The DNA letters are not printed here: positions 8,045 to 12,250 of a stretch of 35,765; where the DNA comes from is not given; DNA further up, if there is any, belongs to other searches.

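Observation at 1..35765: One co-directional island encodes a rhamnose-type wall polymer and four ChW-anchored exoenzymes, suggesting the polymer is the ChW ligand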

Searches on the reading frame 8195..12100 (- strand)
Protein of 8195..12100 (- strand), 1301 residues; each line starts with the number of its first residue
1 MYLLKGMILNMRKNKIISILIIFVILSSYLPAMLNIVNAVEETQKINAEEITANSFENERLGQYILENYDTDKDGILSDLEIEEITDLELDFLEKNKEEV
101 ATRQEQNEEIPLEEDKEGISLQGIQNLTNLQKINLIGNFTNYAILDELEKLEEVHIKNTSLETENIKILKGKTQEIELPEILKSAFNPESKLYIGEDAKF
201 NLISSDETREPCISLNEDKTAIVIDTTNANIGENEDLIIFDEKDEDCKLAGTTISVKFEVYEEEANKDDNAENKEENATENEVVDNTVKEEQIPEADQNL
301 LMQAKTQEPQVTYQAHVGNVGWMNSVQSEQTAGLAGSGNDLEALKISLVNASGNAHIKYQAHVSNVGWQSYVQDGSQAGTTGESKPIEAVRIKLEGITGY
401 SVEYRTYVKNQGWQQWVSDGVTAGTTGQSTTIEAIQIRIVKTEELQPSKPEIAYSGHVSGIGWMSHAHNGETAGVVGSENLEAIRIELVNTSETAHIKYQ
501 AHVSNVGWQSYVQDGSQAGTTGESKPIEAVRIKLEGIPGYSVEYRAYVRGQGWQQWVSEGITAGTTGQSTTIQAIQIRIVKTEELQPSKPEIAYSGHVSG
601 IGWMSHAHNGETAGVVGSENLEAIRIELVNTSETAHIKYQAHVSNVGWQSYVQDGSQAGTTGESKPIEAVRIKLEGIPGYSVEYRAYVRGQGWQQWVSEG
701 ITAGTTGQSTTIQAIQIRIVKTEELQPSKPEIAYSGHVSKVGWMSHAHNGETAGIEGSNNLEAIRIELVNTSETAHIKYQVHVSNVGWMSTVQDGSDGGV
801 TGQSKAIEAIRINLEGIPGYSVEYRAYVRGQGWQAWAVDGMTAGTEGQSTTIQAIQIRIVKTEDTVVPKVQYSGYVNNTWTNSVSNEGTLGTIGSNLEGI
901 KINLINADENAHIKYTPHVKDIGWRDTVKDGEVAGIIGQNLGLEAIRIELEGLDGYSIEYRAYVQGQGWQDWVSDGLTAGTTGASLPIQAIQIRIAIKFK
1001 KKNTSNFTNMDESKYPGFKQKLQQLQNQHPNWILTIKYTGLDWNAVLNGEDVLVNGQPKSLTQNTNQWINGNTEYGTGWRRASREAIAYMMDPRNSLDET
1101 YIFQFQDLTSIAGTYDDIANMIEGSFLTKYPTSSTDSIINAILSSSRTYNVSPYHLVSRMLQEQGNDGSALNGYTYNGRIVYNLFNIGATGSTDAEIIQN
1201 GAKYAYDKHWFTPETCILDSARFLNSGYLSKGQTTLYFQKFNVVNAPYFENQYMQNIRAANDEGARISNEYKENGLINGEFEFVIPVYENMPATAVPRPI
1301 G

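Call 7: search_protein_families(library=pfam, proteins=[window:8195-12100:-])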
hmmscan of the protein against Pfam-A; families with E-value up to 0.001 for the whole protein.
window:8195-12100:- (1301 aa): 2 families
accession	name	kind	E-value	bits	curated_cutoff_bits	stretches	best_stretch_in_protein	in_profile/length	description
PF07538.16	ChW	-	2.7e-163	529.8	22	14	362-396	1-35/35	Clostridial hydrophobic W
PF22407.1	Cmr1_C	-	1.7e-07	31.7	26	0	477-523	21-66/120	Cmr1, C-terminal domain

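Call 16: search_solved_structures(query=window:8195-12100:-, max_evalue=0.01)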
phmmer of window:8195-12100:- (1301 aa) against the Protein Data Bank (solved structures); distinct sequences matched with E-value up to 0.01: 6.
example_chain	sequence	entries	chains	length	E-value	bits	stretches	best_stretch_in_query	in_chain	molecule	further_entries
6fxp_A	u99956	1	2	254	6.7e-16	60.5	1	1057-1280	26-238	Uncharacterized protein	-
6u0o_B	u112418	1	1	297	9.8e-16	59.9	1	1057-1280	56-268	LYZ2 domain-containing protein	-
4pi7_A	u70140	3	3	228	8.2e-13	50.2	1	1142-1277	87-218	Autolysin E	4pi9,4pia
4pi8_A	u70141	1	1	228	5.5e-12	47.5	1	1142-1277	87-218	Autolysin E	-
6fxo_A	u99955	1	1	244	5.7e-09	37.5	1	1143-1286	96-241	Bifunctional autolysin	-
5wqw_A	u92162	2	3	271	3.3e-05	25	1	1180-1288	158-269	N-acetylglucosaminidase | Cell surface protein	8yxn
